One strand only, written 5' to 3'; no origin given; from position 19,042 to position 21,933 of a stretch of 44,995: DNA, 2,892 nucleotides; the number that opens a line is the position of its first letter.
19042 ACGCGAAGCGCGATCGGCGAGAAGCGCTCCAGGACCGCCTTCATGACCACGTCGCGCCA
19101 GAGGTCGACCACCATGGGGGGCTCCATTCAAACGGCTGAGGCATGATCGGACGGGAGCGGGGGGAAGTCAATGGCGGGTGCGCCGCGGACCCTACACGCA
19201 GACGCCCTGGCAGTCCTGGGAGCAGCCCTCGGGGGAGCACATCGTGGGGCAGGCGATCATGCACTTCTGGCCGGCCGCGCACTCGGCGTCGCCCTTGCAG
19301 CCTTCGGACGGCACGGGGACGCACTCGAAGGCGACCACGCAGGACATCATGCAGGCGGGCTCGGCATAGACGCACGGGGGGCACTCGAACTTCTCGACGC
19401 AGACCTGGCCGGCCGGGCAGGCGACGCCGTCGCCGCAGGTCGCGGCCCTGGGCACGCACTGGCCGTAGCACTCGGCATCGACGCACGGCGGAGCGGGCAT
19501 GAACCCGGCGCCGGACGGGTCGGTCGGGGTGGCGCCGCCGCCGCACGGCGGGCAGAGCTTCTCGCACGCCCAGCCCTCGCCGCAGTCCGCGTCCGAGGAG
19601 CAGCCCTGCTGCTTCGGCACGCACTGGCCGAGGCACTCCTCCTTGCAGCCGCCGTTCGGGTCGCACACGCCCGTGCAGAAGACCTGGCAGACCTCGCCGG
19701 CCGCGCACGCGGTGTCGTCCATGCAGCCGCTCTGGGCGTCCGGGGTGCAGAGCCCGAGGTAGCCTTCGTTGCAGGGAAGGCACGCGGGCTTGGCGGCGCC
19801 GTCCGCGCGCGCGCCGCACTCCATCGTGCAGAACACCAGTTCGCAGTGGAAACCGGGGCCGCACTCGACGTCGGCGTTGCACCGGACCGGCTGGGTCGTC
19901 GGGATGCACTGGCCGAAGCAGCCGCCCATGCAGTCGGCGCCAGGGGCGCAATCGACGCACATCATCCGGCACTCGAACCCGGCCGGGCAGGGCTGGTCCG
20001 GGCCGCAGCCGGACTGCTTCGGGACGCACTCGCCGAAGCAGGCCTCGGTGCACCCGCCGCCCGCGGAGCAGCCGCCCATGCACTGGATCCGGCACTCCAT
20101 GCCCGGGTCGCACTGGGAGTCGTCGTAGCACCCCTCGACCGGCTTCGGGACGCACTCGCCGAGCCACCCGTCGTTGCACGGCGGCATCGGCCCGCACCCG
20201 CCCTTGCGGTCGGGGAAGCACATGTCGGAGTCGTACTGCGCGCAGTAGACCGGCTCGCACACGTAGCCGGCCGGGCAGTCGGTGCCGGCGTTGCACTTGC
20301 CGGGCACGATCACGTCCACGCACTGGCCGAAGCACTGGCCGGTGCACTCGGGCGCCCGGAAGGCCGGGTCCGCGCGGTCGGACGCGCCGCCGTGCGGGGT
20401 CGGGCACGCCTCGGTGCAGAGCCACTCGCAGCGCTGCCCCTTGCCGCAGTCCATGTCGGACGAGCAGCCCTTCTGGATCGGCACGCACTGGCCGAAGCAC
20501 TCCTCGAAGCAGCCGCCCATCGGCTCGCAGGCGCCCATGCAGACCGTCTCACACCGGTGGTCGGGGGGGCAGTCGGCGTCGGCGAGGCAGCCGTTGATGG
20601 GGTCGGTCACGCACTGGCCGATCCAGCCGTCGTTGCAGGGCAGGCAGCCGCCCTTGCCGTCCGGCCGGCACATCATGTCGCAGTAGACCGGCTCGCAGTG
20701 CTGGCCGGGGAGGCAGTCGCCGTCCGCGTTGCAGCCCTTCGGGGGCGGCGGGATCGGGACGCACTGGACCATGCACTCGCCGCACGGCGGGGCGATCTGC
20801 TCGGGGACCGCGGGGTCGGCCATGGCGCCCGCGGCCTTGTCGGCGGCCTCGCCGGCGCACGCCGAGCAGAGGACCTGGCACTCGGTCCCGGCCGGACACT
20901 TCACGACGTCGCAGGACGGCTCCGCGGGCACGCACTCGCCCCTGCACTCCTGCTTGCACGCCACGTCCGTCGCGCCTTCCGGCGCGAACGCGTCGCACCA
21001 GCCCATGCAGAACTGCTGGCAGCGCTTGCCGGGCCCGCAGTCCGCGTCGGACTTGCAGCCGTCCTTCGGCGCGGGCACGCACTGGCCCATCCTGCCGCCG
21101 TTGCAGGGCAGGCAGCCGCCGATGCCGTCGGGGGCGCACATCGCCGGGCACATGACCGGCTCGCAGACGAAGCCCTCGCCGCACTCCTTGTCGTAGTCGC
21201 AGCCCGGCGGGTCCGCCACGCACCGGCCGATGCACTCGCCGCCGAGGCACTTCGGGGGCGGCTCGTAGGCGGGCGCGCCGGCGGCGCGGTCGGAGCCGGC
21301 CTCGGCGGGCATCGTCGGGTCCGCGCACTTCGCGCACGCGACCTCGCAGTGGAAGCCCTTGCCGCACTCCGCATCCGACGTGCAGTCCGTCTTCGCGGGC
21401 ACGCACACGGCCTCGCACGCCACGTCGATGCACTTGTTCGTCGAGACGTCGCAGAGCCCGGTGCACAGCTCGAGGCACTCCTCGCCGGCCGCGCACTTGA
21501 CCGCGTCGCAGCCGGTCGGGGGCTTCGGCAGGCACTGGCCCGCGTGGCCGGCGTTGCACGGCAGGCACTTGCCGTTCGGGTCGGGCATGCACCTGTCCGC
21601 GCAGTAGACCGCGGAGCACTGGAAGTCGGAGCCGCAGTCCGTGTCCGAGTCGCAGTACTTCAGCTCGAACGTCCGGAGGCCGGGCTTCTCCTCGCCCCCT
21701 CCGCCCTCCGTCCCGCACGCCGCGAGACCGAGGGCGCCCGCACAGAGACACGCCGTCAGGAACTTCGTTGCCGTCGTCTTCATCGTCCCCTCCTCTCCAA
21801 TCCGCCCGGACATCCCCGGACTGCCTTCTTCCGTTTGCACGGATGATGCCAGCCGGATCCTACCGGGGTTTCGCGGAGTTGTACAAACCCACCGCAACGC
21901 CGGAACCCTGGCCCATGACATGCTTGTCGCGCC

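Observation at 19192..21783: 863-aa lipoprotein built from 17 consecutive eight-cysteine modules in an A-B-C super-repeat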

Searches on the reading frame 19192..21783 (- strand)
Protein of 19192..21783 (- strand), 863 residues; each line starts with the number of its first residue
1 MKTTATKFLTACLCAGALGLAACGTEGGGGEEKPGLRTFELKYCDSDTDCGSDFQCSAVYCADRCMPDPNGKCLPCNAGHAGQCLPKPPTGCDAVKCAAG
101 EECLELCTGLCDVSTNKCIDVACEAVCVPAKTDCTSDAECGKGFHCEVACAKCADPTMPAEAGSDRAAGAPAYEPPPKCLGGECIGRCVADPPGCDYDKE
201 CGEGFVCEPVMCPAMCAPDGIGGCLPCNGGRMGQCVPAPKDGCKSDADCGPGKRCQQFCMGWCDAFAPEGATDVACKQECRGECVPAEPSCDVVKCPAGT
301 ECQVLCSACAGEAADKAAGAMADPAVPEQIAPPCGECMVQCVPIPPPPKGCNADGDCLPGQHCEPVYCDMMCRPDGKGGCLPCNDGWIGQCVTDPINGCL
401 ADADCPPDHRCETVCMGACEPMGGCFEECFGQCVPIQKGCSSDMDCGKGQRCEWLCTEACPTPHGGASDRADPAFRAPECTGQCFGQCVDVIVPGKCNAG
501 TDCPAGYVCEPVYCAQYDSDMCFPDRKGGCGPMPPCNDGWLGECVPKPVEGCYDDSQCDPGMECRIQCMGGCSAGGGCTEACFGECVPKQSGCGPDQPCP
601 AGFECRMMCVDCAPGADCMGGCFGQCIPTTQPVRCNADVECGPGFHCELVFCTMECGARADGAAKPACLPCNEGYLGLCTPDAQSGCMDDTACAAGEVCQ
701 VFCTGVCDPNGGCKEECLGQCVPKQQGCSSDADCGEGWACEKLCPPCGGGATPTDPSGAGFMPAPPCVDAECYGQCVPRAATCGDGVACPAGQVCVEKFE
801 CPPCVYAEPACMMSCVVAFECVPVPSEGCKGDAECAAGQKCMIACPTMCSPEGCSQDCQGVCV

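Call 4: search_protein_families(library=pfam, proteins=[window:19192-21783:-], max_evalue=10)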
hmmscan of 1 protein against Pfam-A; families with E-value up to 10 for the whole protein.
window:19192-21783:- (863 aa): 0 families

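Call 5: search_protein_families(library=ncbifam, proteins=[window:19192-21783:-], max_evalue=10)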
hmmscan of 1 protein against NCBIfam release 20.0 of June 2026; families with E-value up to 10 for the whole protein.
window:19192-21783:- (863 aa): 1 family
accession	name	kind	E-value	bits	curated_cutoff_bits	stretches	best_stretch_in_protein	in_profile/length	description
TIGR04201.1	Myxo_Cys_RPT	repeat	0.041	14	25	9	824-841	1-17/22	Cys-rich repeat-containing protein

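Call 6: search_solved_structures(query=window:19192-21783:-, max_evalue=10)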
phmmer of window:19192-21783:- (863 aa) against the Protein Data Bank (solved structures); distinct sequences matched with E-value up to 10: 1.
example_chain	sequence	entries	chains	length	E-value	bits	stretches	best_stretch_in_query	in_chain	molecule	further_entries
9pgb_A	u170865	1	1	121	0.064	14.5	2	262-305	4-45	4-module Cysteine Rich Eggshell Membrane Protein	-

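Call 7: find_homologous_proteins(query=window:19192-21783:-, max_evalue=0.001)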
Query window:19192-21783:- (863 aa): 38 proteins with E <= 0.001 among 7038 candidates.
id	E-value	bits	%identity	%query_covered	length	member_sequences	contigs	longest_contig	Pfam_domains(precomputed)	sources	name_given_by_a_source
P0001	2.1e-274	932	45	99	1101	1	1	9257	-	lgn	-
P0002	1.4e-252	859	46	95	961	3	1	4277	-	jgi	jgi:hypothetical protein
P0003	3.7e-237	808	51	98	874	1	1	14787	-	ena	-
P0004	5.0e-212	725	49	96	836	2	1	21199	-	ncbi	-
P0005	4.0e-207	709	48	100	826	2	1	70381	-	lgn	-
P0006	5.9e-198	678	47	100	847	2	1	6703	-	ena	-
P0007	3.0e-197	676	49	99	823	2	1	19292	-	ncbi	-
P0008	4.4e-190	652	57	66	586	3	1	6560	-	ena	-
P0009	4.8e-188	646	48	96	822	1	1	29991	-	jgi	jgi:hypothetical protein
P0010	7.4e-165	569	46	78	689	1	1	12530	-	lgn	-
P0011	3.3e-139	484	47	59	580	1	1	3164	-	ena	-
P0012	2.1e-130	455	41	77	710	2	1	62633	-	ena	-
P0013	1.5e-126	442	41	74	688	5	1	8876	-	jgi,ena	-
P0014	2.5e-95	339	45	46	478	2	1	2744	-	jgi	jgi:hypothetical protein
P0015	2.6e-19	87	32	56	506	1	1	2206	-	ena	-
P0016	2.9e-19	87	32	46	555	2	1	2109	PF27854.1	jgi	jgi:eight-cysteine-cluster-containing protein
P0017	2.2e-18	84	31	75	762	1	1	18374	PF27854.1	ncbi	-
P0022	4.1e-13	67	31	77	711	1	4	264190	PF04706.19,PF23416.2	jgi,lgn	jgi:Cys-rich repeat protein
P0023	2.1e-11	61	30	83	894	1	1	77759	PF27854.1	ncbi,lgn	-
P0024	1.3e-10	58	28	73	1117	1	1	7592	-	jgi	jgi:eight-cysteine-cluster-containing protein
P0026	2.7e-9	54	30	49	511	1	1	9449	PF27854.1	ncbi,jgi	ncbi:MAG: Cys-rich repeat protein [Myxococcota bacterium]|jgi:Cys-rich repeat protein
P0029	7.0e-7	46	28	92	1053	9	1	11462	PF27854.1,PF23416.2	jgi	jgi:eight-cysteine-cluster-containing protein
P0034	3.7e-5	40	31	48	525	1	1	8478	PF27854.1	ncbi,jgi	jgi:eight-cysteine-cluster-containing protein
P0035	7.2e-5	39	29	79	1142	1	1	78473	PF11617.14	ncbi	-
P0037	1.1e-4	39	29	89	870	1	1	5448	PF27854.1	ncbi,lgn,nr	ncbi:MAG: hypothetical protein EP329_17845 [Deltaproteobacteria bacterium]|nr:MAG: hypothetical prot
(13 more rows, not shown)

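Call 9: search_protein_families(library=ncbifam, proteins=[P0016, P0024, P0029, P0034, P0022, P0026, P0001, P0003, P0017], max_evalue=1)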
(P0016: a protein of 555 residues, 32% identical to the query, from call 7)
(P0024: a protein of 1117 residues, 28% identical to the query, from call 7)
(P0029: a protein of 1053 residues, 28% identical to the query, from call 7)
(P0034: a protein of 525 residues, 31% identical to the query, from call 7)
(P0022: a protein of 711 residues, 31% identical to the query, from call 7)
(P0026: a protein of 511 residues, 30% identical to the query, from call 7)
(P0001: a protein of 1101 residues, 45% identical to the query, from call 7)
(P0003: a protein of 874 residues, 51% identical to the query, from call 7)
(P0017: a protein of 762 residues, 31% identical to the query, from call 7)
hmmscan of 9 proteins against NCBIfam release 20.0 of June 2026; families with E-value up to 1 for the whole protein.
P0016 (555 aa): 3 families
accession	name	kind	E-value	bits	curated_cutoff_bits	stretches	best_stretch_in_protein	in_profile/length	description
TIGR04292.1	heavy_Cys_CGP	equivalog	7e-12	44.9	200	1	492-554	128-190/381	CGP-CTERM-anchored Cys-rich protein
TIGR04289.1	heavy_Cys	domain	2.1e-09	37.9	50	1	492-542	4-52/52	eight-cysteine-cluster domain-containing protein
TIGR04201.1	Myxo_Cys_RPT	repeat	1.2e-05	25.3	25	6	230-245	2-17/22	Cys-rich repeat-containing protein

P0024 (1117 aa): 2 families
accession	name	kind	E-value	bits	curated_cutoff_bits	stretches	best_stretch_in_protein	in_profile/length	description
TIGR04289.1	heavy_Cys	domain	2.6e-08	34.4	50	1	1055-1100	6-52/52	eight-cysteine-cluster domain-containing protein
TIGR04201.1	Myxo_Cys_RPT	repeat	3.4e-05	23.8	25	7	941-961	2-22/22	Cys-rich repeat-containing protein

P0029 (1053 aa): 3 families
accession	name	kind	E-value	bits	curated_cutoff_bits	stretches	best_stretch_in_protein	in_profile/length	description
TIGR04292.1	heavy_Cys_CGP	equivalog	4.2e-26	91.8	200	2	224-282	131-191/381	CGP-CTERM-anchored Cys-rich protein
TIGR04289.1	heavy_Cys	domain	5.1e-17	62.3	50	2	225-269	8-52/52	eight-cysteine-cluster domain-containing protein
TIGR04201.1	Myxo_Cys_RPT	repeat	1.9e-07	30.9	25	9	617-633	2-18/22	Cys-rich repeat-containing protein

P0034 (525 aa): 3 families
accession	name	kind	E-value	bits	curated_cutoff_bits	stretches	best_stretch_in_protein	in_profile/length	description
TIGR04292.1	heavy_Cys_CGP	equivalog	1e-15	57.6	200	1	464-523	131-192/381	CGP-CTERM-anchored Cys-rich protein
TIGR04289.1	heavy_Cys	domain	1.5e-09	38.4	50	1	465-509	8-52/52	eight-cysteine-cluster domain-containing protein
TIGR04201.1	Myxo_Cys_RPT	repeat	7.3e-08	32.3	25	5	374-394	2-22/22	Cys-rich repeat-containing protein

P0022 (711 aa): 1 family
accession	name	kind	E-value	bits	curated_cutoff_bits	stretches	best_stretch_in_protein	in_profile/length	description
TIGR04201.1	Myxo_Cys_RPT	repeat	7e-12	45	25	9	81-98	3-20/22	Cys-rich repeat-containing protein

P0026 (511 aa): 2 families
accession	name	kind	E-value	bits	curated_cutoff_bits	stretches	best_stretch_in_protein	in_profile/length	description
TIGR04292.1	heavy_Cys_CGP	equivalog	2.3e-13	49.8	200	1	448-507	130-191/381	CGP-CTERM-anchored Cys-rich protein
TIGR04201.1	Myxo_Cys_RPT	repeat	2e-05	24.5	25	4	143-159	2-18/22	Cys-rich repeat-containing protein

P0001 (1101 aa): 1 family
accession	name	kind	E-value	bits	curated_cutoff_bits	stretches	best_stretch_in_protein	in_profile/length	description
TIGR04201.1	Myxo_Cys_RPT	repeat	0.003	17.6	25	6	886-904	4-22/22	Cys-rich repeat-containing protein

P0003 (874 aa): 1 family
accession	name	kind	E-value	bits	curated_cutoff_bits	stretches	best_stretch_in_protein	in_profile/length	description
TIGR04201.1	Myxo_Cys_RPT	repeat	0.00054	20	25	8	428-442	4-18/22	Cys-rich repeat-containing protein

P0017 (762 aa): 3 families
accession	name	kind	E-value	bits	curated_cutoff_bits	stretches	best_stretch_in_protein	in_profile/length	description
TIGR04201.1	Myxo_Cys_RPT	repeat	1.4e-19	69.4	25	9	77-94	1-18/22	Cys-rich repeat-containing protein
TIGR04292.1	heavy_Cys_CGP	equivalog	5.8e-11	41.9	200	1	700-760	129-189/381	CGP-CTERM-anchored Cys-rich protein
TIGR04289.1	heavy_Cys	domain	6.1e-10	39.6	50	1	697-749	2-52/52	eight-cysteine-cluster domain-containing protein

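Call 10: search_protein_families(library=pfam, proteins=[P0016, P0024, P0029, P0034, P0022, P0026, P0001, P0003, P0017], max_evalue=1)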
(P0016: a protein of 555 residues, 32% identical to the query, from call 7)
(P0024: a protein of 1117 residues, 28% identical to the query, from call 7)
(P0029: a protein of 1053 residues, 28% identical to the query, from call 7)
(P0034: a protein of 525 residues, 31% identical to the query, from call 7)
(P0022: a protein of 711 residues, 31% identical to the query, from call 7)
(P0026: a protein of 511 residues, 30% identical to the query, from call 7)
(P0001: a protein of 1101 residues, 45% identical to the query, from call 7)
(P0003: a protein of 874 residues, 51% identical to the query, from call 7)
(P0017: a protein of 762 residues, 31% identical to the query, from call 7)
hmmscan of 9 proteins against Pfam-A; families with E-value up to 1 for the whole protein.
P0016 (555 aa): 1 family
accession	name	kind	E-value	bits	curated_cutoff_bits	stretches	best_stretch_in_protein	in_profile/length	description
PF09289.16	FOLN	-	0.26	11.9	21.1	0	141-151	5-15/22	Follistatin/Osteonectin-like EGF domain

P0024 (1117 aa): 0 families

P0029 (1053 aa): 3 families
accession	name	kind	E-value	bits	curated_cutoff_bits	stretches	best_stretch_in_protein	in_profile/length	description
PF04706.18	Dickkopf_N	-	0.0001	23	25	6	426-483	2-47/51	Dickkopf N-terminal cysteine-rich region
PF23416.1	DUF7107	-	0.00011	22.9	24.6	5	113-157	2-47/48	Domain of unknown function (DUF7107)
PF21164.2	Dumpy_DPY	-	0.0013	19.1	27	2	160-179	3-22/24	Dumpy, DPY module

P0034 (525 aa): 0 families

P0022 (711 aa): 2 families
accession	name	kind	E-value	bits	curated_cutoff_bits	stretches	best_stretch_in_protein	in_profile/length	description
PF23416.1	DUF7107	-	8e-20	71.3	24.6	7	408-434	17-43/48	Domain of unknown function (DUF7107)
PF04706.18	Dickkopf_N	-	3.9e-10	40.3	25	3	129-183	2-50/51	Dickkopf N-terminal cysteine-rich region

P0026 (511 aa): 1 family
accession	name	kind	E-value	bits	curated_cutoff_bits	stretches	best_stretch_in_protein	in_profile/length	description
PF23416.1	DUF7107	-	0.00045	20.9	24.6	2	79-118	2-43/48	Domain of unknown function (DUF7107)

P0001 (1101 aa): 1 family
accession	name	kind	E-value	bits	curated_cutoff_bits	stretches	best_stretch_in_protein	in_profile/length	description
PF04706.18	Dickkopf_N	-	0.017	15.9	25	1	1028-1074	1-46/51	Dickkopf N-terminal cysteine-rich region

P0003 (874 aa): 0 families

P0017 (762 aa): 1 family
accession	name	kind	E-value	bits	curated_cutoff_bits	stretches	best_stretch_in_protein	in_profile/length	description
PF04706.18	Dickkopf_N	-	0.016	16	25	2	447-469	2-27/51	Dickkopf N-terminal cysteine-rich region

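Call 13: find_encoding_contigs(protein=window:19192-21783:-, flank=10000, max_places=4)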
Protein window:19192-21783:- (863 aa): 2 contigs read that carry it; 1 place shown.
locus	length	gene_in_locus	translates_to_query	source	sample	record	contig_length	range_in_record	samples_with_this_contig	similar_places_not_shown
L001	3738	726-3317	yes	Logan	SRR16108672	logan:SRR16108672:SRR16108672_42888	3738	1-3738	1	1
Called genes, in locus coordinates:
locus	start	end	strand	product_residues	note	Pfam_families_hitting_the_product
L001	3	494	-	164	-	?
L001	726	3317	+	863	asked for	-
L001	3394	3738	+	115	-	?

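Call 14: find_related_loci(query=window:19192-21783:-, collection=genome_contigs, flank=10000)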
Query window:19192-21783:- (863 aa) in genome_contigs; peptide patterns used: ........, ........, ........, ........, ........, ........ (x = any residue, [..] = any of these).
No stretch of DNA in the collection matches any of the patterns.

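Call 17: find_related_loci(query=A1, collection=genome_contigs, flank=10000)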
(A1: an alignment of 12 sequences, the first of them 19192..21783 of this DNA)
Query A1 (863 aa) in genome_contigs; peptide patterns used: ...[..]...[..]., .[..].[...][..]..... (x = any residue, [..] = any of these).
24 stretches matched a pattern; 2 encode a relative of the query (tblastn E <= 1e-3); 2 distinct loci.
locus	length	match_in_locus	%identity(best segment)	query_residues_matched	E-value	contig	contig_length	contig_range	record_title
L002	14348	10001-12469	48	1-863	0e+0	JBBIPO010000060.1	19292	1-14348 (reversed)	MAG: Deltaproteobacteria bacterium isolate TCF170221_bin_304 NODE_3145_length_19292_cov_8.292249, whole genome shotgun s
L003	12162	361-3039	48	34-863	0e+0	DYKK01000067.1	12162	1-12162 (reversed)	MAG TPA_asm: Anaeromyxobacter dehalogenans isolate SulCav_AS07-7_70_20 SulCav_AS07_7_5129_length_12162_cov_9_425209, who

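Call 20: find_encoding_contigs(protein=P0005, flank=8000, max_places=2)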
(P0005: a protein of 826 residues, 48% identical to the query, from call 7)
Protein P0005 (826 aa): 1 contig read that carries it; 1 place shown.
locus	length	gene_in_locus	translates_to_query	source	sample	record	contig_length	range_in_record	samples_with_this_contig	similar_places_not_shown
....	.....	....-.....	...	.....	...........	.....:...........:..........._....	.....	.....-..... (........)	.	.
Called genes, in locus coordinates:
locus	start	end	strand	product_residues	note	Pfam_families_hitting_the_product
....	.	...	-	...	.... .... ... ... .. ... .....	-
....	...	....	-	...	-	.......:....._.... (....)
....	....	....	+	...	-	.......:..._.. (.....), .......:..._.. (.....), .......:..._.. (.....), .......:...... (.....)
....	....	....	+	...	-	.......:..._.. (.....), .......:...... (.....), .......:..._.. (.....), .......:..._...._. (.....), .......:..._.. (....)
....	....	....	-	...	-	-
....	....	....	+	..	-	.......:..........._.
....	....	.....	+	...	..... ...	-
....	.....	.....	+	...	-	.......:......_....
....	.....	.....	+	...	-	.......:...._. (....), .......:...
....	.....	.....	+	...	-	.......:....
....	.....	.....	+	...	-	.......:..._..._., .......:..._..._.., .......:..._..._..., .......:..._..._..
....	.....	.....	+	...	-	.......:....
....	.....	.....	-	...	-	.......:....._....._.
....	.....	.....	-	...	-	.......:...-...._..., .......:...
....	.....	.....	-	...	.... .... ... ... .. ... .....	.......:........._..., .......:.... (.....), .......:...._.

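Call 21: find_encoding_contigs(protein=P0012, flank=8000, max_places=2)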
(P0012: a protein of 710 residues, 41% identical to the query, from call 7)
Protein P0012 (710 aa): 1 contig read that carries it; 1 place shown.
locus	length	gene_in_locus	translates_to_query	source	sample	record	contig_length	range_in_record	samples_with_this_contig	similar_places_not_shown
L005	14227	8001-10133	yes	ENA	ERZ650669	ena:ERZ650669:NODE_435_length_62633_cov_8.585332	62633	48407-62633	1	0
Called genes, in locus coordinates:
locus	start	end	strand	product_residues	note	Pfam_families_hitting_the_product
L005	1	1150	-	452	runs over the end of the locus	PF01565:FAD_binding_4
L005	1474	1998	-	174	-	PF07879:PHB_acc_N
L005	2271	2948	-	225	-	PF13230:GATase_4, PF13522:GATase_6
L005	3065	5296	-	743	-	PF09826:Beta_propel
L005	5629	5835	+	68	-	-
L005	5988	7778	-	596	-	PF01401:Peptidase_M2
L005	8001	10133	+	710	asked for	-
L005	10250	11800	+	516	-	-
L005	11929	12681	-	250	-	PF02146:SIR2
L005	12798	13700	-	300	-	PF01026:TatD_DNase (faint), PF04909:Amidohydro_2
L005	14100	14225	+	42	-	?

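Call 22: find_encoding_contigs(protein=P0009, flank=8000, max_places=2)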
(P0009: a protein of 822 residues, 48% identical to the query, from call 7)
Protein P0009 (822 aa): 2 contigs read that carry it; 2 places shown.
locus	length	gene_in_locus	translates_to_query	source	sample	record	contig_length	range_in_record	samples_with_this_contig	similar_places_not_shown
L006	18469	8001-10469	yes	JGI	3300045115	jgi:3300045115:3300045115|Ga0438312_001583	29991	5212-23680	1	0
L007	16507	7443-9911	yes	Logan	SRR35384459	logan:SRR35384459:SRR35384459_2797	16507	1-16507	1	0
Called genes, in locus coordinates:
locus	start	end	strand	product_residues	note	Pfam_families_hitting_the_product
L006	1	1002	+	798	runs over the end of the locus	PF17678:Glyco_hydro_92N, PF07971:Glyco_hydro_92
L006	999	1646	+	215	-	-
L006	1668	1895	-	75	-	-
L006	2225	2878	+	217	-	-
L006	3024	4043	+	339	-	-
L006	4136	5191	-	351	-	PF01476:LysM, PF03411:Peptidase_M74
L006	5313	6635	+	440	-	PF16656:Pur_ac_phosph_N, PF00149:Metallophos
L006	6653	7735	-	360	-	PF21016:RlmN_N, PF04055:Radical_SAM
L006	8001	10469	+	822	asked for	-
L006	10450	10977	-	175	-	PF02643:DUF192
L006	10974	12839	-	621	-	-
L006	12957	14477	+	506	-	PF07719:TPR_2 (faint), PF08308:PEGA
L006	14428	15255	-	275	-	-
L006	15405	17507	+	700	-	PF22977:WHD, PF05496:RuvB_N (faint), PF12775:AAA_7 (faint), PF20720:nSTAND3 (faint), PF07728:AAA_5 (faint), PF13401:AAA_22 (faint), PF00004:AAA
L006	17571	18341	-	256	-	PF02674:Colicin_V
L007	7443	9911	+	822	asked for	-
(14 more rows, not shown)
